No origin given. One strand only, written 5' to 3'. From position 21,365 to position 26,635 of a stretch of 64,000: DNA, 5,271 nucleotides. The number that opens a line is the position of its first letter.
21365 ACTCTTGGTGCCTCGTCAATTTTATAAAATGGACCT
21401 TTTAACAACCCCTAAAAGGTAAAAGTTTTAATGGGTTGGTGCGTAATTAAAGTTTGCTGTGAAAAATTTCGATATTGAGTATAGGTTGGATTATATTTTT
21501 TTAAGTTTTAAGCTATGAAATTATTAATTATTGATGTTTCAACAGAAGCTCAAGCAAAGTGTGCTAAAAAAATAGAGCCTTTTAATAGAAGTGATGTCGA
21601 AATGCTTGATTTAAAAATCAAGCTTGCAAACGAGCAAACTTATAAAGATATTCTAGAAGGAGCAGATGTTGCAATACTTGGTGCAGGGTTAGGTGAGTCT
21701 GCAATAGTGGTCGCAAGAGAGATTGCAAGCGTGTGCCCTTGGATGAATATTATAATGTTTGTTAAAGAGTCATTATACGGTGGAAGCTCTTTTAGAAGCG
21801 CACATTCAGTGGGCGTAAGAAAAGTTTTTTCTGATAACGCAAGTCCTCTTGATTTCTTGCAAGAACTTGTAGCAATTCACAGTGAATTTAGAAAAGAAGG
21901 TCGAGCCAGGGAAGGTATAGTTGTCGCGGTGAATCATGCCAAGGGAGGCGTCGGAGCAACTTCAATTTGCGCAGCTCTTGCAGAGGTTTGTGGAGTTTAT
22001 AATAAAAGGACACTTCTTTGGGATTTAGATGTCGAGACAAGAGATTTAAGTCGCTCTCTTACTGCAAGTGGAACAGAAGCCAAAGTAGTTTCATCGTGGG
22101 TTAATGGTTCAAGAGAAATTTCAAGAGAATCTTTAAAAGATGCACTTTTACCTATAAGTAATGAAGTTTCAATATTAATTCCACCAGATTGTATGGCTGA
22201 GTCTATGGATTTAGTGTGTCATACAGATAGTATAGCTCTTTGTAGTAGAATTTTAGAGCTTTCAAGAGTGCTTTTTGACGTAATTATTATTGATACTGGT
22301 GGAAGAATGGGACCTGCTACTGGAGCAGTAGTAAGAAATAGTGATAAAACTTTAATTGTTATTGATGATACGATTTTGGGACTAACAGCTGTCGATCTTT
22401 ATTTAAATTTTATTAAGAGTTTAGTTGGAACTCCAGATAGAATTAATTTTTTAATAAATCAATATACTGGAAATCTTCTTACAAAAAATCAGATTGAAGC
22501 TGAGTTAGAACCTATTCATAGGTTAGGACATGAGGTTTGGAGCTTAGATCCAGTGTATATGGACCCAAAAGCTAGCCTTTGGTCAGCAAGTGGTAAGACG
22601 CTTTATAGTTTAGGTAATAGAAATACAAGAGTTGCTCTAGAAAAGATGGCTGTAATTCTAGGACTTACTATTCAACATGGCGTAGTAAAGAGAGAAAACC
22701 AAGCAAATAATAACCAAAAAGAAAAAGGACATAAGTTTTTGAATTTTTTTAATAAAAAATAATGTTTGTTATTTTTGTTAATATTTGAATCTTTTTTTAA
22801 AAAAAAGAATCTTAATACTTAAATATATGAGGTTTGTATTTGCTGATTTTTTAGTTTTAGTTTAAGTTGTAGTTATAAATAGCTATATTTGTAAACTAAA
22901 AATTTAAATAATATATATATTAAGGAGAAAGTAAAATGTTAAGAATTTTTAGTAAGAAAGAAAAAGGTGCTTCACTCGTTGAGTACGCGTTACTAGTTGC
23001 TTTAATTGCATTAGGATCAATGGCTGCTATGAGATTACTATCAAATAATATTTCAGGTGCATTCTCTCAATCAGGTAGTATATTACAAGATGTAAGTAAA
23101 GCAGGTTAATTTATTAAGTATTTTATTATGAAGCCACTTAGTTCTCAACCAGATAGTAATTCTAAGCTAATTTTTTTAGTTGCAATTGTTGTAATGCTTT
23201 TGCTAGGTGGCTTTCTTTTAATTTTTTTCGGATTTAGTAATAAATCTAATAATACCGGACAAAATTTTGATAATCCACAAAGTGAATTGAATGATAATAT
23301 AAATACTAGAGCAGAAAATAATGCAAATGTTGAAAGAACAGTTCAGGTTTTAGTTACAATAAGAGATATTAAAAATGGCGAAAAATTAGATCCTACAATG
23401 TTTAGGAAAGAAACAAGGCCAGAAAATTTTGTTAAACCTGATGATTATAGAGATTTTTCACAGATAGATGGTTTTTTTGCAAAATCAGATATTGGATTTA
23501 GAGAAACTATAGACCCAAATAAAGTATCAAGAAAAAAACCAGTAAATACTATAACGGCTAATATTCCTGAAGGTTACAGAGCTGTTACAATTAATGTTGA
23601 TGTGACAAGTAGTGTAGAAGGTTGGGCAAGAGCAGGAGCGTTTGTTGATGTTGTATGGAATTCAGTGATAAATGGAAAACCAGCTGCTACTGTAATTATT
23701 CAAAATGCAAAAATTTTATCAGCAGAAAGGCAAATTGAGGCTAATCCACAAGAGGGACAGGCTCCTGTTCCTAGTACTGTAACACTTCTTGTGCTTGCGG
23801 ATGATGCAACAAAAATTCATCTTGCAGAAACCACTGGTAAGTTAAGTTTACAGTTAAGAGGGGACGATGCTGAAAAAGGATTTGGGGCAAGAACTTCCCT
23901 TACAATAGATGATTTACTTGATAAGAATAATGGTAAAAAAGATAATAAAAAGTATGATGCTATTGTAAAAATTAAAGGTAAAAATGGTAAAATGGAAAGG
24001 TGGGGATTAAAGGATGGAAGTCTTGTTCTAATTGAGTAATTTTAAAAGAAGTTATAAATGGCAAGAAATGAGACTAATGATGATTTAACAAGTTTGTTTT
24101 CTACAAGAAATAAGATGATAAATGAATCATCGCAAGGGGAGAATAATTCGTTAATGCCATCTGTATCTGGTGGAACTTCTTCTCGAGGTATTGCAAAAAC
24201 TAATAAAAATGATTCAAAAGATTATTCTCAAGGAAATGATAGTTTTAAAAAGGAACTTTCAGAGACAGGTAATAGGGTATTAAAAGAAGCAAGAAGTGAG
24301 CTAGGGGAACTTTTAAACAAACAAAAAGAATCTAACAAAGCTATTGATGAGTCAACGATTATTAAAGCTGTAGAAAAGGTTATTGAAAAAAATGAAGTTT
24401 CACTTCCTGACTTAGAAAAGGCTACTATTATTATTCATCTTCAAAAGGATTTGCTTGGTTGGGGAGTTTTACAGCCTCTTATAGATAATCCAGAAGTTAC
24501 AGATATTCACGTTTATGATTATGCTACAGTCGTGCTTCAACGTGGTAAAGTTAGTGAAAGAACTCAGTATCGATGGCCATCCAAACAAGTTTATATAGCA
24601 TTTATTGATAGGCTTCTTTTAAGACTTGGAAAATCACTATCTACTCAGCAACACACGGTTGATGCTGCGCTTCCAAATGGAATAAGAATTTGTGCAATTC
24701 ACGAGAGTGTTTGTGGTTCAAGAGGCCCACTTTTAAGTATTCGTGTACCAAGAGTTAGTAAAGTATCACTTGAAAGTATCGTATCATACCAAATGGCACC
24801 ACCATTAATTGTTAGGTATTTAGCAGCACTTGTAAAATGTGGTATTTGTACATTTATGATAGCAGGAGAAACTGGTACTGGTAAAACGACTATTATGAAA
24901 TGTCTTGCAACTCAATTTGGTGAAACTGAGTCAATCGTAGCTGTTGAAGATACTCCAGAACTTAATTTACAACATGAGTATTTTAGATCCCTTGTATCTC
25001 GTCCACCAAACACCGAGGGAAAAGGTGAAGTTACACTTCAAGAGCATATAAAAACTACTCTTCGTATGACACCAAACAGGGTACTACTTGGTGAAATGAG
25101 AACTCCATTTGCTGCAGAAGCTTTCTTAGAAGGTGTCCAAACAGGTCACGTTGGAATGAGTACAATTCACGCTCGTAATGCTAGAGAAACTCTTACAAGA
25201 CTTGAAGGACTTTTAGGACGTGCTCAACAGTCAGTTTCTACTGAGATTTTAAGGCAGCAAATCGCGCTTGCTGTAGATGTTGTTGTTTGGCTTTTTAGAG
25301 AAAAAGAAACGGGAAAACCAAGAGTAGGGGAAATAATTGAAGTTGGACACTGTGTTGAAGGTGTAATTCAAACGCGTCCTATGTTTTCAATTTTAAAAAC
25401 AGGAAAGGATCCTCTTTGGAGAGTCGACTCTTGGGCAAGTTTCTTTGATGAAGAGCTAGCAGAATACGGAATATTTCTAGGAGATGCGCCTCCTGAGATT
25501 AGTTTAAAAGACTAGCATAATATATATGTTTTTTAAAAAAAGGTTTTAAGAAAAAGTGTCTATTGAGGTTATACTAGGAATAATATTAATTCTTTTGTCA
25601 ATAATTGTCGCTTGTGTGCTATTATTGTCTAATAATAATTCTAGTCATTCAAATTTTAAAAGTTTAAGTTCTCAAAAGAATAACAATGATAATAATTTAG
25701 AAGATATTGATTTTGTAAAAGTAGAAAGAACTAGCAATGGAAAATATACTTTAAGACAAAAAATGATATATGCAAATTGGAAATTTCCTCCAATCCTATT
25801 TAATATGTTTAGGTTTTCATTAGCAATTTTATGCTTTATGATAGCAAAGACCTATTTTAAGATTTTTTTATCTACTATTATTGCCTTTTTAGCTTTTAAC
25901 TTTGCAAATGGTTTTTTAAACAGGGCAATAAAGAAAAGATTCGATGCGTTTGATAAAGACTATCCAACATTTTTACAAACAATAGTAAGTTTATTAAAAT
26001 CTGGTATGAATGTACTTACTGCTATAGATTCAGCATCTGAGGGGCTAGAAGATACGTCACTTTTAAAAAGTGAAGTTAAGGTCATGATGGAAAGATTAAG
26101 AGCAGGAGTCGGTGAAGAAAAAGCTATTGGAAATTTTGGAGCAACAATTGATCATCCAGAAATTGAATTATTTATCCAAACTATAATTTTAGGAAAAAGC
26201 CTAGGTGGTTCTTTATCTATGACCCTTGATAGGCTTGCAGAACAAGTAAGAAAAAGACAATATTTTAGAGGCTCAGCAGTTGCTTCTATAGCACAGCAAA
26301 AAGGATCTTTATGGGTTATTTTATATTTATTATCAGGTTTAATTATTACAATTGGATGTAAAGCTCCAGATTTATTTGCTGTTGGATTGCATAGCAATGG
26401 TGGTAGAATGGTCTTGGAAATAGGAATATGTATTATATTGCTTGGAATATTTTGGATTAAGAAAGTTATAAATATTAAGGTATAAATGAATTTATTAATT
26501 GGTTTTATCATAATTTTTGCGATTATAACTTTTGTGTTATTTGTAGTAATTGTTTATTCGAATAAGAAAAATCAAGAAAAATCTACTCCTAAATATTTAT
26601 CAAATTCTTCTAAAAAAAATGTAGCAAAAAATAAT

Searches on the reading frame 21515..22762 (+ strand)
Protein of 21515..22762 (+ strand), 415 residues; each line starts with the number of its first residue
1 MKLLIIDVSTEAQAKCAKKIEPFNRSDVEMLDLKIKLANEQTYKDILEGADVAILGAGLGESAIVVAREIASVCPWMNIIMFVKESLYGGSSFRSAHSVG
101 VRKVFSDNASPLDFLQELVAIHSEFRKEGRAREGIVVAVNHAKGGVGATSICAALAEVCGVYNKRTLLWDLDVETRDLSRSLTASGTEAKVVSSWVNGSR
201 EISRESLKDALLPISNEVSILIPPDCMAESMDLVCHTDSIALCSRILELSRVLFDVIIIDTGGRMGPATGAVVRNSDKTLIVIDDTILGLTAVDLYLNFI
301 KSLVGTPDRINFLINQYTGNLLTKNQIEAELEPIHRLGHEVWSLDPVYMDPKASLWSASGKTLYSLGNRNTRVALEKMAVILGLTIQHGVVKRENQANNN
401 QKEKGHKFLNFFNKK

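Call 3: search_protein_families(library=pfam, proteins=[window:21515-22762:+], max_evalue=0.1)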
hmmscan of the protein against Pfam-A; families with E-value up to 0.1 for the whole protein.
window:21515-22762:+ (415 aa): 5 families
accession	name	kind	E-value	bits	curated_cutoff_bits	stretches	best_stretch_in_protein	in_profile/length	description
PF13614.12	AAA_31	-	3.3e-12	47.1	27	1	136-303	3-167/177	AAA domain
PF01656.29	CbiA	-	1.7e-07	31.6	25.4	1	138-362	2-124/125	CobQ/CobB/MinD/ParA nucleotide binding domain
PF06564.18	CBP_BcsQ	-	0.00067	19.7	21.3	1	137-284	4-146/234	Cellulose biosynthesis protein BcsQ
PF10609.15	ParA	-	0.012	15.5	27.1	1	136-191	5-60/246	NUBPL iron-transfer P-loop NTPase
PF02374.21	ArsA_ATPase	-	0.015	15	24.3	1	143-261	9-132/305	Anion-transporting ATPase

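Call 10: search_protein_families(library=ncbifam, proteins=[window:21515-22762:+], max_evalue=0.01)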
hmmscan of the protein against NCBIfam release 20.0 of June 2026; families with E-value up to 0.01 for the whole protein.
window:21515-22762:+ (415 aa): 10 families
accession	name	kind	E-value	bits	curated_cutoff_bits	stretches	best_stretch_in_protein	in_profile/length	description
TIGR03815.1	CpaE_hom_Actino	equivalog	2.3e-12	46.7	154.45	1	68-301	50-270/340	septum site-determining protein Ssd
TIGR03371.1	cellulose_yhjQ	equivalog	1e-11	44.8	157.85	1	136-320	3-181/246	cellulose biosynthesis protein BcsQ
NF041546.1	ParA_partition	equivalog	1.5e-09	37.7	180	2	136-174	1-39/203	ParA family partition ATPase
TIGR01968.1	minD_bact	equivalog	2.7e-07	30.2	212.9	1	136-327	3-183/261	septum site-determining protein MinD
NF008079.0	PRK10818.1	equivalog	3.8e-05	23.2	508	1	136-282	4-142/270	septum site-determining protein MinD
TIGR01969.1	minD_arch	subfamily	0.00016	21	201.75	1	136-331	2-186/251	cell division ATPase MinD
NF041283.1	PrgP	equivalog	0.0015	17.9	400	1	134-275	2-141/297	ParA superfamily DNA segregation protein PrgP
NF047398.1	AAA_KGGVGR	domain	0.0023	18.3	90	0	137-187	5-55/190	KGGVGR-motif variant AAA ATPase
TIGR03453.1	partition_RepA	equivalog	0.0024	16.8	348.45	0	127-173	96-143/387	plasmid partitioning protein RepA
TIGR03029.1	EpsG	equivalog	0.0046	16.2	313.8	1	135-283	104-243/274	chain length determinant protein tyrosine kinase EpsG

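Call 28: find_related_loci(query=A2, collection=genome_contigs, flank=10000)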
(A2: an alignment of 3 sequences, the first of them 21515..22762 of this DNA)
Query A2 (415 aa) in genome_contigs; peptide patterns used: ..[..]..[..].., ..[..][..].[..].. (x = any residue, [..] = any of these).
73 stretches matched a pattern; 45 encode a relative of the query (tblastn E <= 1e-3); 43 distinct loci.
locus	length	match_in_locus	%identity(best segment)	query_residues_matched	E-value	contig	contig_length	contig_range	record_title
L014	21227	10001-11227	83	1-409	0e+0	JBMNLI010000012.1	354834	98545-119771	MAG: Bdellovibrionota bacterium isolate SBF912LR0HQ0103 contig_51450, whole genome shotgun sequence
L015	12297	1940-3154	74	1-405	0e+0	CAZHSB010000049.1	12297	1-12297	MAG TPA_asm: uncultured Bdellovibrionales bacterium isolate SRP192927_co1_903 genome assembly, contig: NODE_11970_length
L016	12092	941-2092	70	1-384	0e+0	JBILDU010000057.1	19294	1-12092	MAG: Bdellovibrionota bacterium isolate ME2016-07-22_3300044628_group7_bin146 Rohwer_bin1162_scaffold_1667_c1, whole gen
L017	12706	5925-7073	70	1-383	0e+0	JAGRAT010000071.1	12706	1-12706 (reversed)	MAG: Bdellovibrionales bacterium isolate HKST-UBA25 NODE_71_length_12706_cov_3.531871, whole genome shotgun sequence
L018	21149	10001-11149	69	1-383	0e+0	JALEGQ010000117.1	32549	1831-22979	MAG: bacterium isolate CC_bin8 k97_134517, whole genome shotgun sequence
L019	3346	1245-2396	68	1-384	0e+0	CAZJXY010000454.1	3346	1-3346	MAG TPA_asm: uncultured Bdellovibrionales bacterium isolate SRP173033_co3_101 genome assembly, contig: NODE_48675_length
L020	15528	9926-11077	69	1-384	3e-180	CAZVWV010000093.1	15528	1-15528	MAG TPA_asm: uncultured Bdellovibrionales bacterium isolate SRP286056_co1_714 genome assembly, contig: NODE_4661_length_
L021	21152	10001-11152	67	1-384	1e-179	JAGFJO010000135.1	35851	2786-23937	MAG: Deltaproteobacteria bacterium isolate mag.25 k127_3801619, whole genome shotgun sequence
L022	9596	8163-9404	63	1-415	3e-179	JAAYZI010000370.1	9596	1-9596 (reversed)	MAG: Deltaproteobacteria bacterium isolate AS06rmzACSIP_307 730388_AS06, whole genome shotgun sequence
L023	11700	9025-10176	65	1-384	1e-176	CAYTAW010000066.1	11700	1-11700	MAG TPA_asm: uncultured Bdellovibrionales bacterium isolate SRP257259_co1_208 genome assembly, contig: NODE_7889_length_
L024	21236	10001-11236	62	1-415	3e-176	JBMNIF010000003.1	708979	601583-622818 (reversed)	MAG: Bdellovibrionota bacterium isolate SBF912LR0HQ0111 contig_39137, whole genome shotgun sequence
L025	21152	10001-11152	66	1-384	3e-176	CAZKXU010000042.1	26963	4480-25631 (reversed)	MAG TPA_asm: uncultured Bdellovibrionales bacterium isolate SRP150892_co2_139 genome assembly, contig: NODE_2315_length_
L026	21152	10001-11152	69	1-384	4e-176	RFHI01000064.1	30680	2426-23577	MAG: Candidatus Dadabacteria bacterium isolate J046 k99_303224, whole genome shotgun sequence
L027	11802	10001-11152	70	1-384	4e-176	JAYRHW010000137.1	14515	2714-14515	MAG: Bdellovibrionota bacterium isolate SZ_szas25bin.38 k141_775399, whole genome shotgun sequence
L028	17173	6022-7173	69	1-384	2e-175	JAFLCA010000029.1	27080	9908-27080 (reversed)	MAG: Deltaproteobacteria bacterium isolate UWPOB_DELTA1 gnl_X_BEAILMKM_29, whole genome shotgun sequence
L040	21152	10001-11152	61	1-384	1e-164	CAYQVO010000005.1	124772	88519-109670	MAG TPA_asm: uncultured Bdellovibrionales bacterium isolate SRP239243_co2_48 genome assembly, contig: NODE_101_length_12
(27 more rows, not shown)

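Call 33: search_protein_families(library=pfam, proteins=[L040:6-863:+, L040:860-1342:+, L040:1339-1965:+, L040:2089-3120:+, L040:3110-3460:+, L040:3393-3974:+, L040:3956-4732:+, L040:4733-5008:+, L040:5010-5819:+, L040:5841-6551:-], max_evalue=0.01)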
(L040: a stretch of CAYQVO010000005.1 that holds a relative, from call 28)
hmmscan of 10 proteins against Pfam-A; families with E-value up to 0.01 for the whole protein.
L040:6-863:+ (285 aa): 2 families
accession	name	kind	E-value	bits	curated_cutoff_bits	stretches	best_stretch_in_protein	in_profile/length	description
PF01618.21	MotA_ExbB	-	5.4e-27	94.5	22.9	1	133-242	5-119/127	MotA/TolQ/ExbB proton channel family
PF20560.3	MotA_N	-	7.8e-05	23.3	27.3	1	38-103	2-69/91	Motility protein A N-terminal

L040:860-1342:+ (160 aa): 0 families

L040:1339-1965:+ (208 aa): 2 families
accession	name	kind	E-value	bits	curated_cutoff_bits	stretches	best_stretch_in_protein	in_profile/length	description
PF13677.11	MotB_plug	-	2.9e-09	36.8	24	1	10-46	16-52/58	Membrane MotB of proton-channel complex MotA/MotB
PF00691.25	OmpA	-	7.9e-05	23.4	27.2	1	143-181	44-82/98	OmpA family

L040:2089-3120:+ (343 aa): 2 families
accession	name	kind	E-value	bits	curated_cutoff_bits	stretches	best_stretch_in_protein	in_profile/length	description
PF02154.20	FliM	-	4.6e-55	187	27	1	40-232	1-192/192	Flagellar motor switch protein FliM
PF01052.25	FliMN_C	-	1.1e-15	57.7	23.8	1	255-324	3-72/73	Type III flagellar switch regulator (C-ring) FliN C-term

L040:3110-3460:+ (116 aa): 1 family
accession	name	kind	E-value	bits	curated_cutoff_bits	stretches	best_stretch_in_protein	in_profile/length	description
PF01052.25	FliMN_C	-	1.7e-26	92.4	23.8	1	37-106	3-72/73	Type III flagellar switch regulator (C-ring) FliN C-term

L040:3393-3974:+ (193 aa): 1 family
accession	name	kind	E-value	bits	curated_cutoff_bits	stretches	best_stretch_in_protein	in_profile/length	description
PF04347.18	FliO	-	4.7e-06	27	22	1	122-171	11-61/91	Flagellar biosynthesis protein, FliO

L040:3956-4732:+ (258 aa): 1 family
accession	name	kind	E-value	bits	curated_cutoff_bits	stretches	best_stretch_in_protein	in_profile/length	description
PF00813.25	FliP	-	6e-71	238.8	26.9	1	60-252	1-191/191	FliP family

L040:4733-5008:+ (91 aa): 1 family
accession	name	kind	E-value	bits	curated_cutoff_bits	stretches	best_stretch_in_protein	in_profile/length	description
PF01313.24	Bac_export_3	-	3.8e-21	75.2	25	1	8-79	2-73/74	Bacterial export proteins, family 3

L040:5010-5819:+ (269 aa): 1 family
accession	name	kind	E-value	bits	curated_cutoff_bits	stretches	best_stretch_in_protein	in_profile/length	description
PF01311.25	Bac_export_1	-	6.2e-44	150.7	27.8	1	21-251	2-227/230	Bacterial export proteins, family 1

L040:5841-6551:- (236 aa): 1 family
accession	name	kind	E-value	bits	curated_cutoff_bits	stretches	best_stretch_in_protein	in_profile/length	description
PF01923.23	Cob_adeno_trans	-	5.5e-56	189.7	24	1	58-221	1-170/171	Cobalamin adenosyltransferase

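Call 74: search_protein_families(library=ncbifam, proteins=[L040:2089-3120:+, L040:3110-3460:+, L040:3956-4732:+, L040:4733-5008:+, L040:5010-5819:+], max_evalue=1e-10)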
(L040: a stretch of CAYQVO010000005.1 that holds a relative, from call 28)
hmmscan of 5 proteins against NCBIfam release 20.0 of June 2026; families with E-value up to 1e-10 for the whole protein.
L040:2089-3120:+ (343 aa): 2 families
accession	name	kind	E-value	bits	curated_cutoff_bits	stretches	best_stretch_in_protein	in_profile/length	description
TIGR01397.1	fliM_switch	equivalog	3.6e-84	282.6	219.6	1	3-324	1-319/320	flagellar motor switch protein FliM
NF005194.1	PRK06666.1-5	equivalog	2.5e-13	49.9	206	1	3-322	3-324/327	flagellar motor switch protein FliM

L040:3110-3460:+ (116 aa): 7 families
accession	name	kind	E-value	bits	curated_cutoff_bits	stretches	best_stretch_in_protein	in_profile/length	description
NF005995.1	PRK08119.1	equivalog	2.4e-35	122.7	218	1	13-112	278-376/376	flagellar motor switch phosphatase FliY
TIGR02480.1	fliN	equivalog_domain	7.4e-33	112.3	84.05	1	34-107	2-75/77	flagellar motor switch protein FliN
NF006272.1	PRK08432.1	equivalog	3e-23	82.8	219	1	16-115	174-273/274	flagellar motor switch protein FliY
TIGR02551.1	SpaO_YscQ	equivalog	3.3e-17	63.4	100.8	1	33-103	228-298/300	type III secretion system cytoplasmic ring protein SctQ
NF005275.1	PRK06782.1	equivalog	6.1e-17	61.5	681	1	32-106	442-516/516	flagellar motor switch protein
NF006273.1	PRK08433.1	equivalog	2.1e-16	60.1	114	1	34-107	15-88/100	flagellar motor switch protein FliN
NF005276.0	PRK06788.1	equivalog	2.6e-14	53.3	98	1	25-106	19-100/119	flagellar motor switch protein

L040:3956-4732:+ (258 aa): 4 families
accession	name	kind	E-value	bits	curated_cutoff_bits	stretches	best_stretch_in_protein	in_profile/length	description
TIGR01103.1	fliP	equivalog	7e-75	251.1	217.45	1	60-256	1-197/197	flagellar type III secretion system pore protein FliP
NF009438.0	PRK12797.1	subfamily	1.1e-54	185.5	179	1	51-256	5-216/217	EscR/YscR/HrcR family type III secretion system export apparatus protein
TIGR01102.1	yscR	equivalog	3.1e-47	161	208.6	1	58-252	2-202/202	type III secretion system export apparatus subunit SctR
NF009437.0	PRK12796.1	equivalog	1.3e-37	129.6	263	1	53-256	4-217/223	EscR/YscR/HrcR family type III secretion system export apparatus protein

L040:4733-5008:+ (91 aa): 2 families
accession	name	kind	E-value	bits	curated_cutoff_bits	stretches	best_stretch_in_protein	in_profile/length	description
TIGR01402.1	fliQ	equivalog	1.1e-21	76.8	88.9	1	3-86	1-84/88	flagellar biosynthesis protein FliQ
NF004671.0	PRK06010.1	subfamily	5.5e-14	51.9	104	1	3-86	1-84/88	flagellar biosynthesis protein FliQ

L040:5010-5819:+ (269 aa): 3 families
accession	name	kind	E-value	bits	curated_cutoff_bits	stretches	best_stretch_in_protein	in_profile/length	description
TIGR01400.1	fliR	equivalog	2.4e-40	138.7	168.6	1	21-258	2-241/245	flagellar biosynthetic protein FliR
NF009411.0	PRK12772.1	equivalog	2.8e-23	82.2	739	1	24-262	11-251/610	fused FliR family export protein/FlhB family type III secretion system protein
TIGR01401.1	fliR_like_III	equivalog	4.6e-22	78.8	163.05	1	19-259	7-249/253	type III secretion system export apparatus subunit SctT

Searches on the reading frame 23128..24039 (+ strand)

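Call 5: search_protein_families(library=pfam, proteins=[window:23128-24039:+], max_evalue=0.001)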
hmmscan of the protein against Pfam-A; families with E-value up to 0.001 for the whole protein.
window:23128-24039:+ (303 aa): 2 families
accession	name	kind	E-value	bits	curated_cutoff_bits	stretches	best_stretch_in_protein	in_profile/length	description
PF16976.10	RcpC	-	3.9e-18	65.9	28.8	1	142-244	3-114/114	Flp pilus assembly protein RcpC/CpaB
PF08666.17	SAF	-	3.4e-07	31.1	21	1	73-123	2-52/63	SAF domain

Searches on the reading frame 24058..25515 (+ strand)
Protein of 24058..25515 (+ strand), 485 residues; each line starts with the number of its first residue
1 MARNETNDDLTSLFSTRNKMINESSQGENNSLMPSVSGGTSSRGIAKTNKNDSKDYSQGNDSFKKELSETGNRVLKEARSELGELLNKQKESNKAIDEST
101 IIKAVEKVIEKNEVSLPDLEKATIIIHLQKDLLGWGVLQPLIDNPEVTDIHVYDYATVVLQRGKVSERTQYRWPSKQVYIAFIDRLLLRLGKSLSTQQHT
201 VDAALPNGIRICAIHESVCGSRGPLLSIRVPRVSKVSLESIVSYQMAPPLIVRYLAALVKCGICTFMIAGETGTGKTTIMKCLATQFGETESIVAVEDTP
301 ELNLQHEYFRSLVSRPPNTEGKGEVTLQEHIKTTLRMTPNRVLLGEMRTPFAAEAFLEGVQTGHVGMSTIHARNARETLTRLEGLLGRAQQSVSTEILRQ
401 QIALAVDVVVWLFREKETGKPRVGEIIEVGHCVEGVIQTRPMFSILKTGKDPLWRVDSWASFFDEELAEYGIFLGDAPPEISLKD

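Call 5: search_protein_families(library=pfam, proteins=[window:24058-25515:+], max_evalue=0.001)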
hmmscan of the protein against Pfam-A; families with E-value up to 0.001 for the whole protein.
window:24058-25515:+ (485 aa): 2 families
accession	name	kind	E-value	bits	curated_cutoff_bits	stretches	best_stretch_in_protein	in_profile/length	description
PF00437.27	T2SSE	-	3.2e-33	115.3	24.9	1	195-410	67-273/370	Type II/IV secretion system protein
PF13401.12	AAA_22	-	0.00099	19.9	27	0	267-342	9-87/130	AAA domain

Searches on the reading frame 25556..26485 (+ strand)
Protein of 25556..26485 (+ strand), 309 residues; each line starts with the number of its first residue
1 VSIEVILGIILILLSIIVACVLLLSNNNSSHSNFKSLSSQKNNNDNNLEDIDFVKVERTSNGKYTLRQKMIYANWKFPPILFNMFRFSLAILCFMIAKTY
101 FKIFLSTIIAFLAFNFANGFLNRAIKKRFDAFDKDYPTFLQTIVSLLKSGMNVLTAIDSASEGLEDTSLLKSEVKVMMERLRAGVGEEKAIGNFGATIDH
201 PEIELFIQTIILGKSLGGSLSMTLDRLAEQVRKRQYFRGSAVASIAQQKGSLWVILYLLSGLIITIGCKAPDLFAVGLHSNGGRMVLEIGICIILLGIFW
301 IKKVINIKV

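Call 5: search_protein_families(library=pfam, proteins=[window:25556-26485:+], max_evalue=0.001)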
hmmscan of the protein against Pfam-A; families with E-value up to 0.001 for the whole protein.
window:25556-26485:+ (309 aa): 1 family
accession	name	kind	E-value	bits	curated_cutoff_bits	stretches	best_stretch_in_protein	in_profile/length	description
PF00482.28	T2SSF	-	1.2e-12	48.3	25.2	1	139-264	1-121/125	Type II secretion system (T2SS), protein F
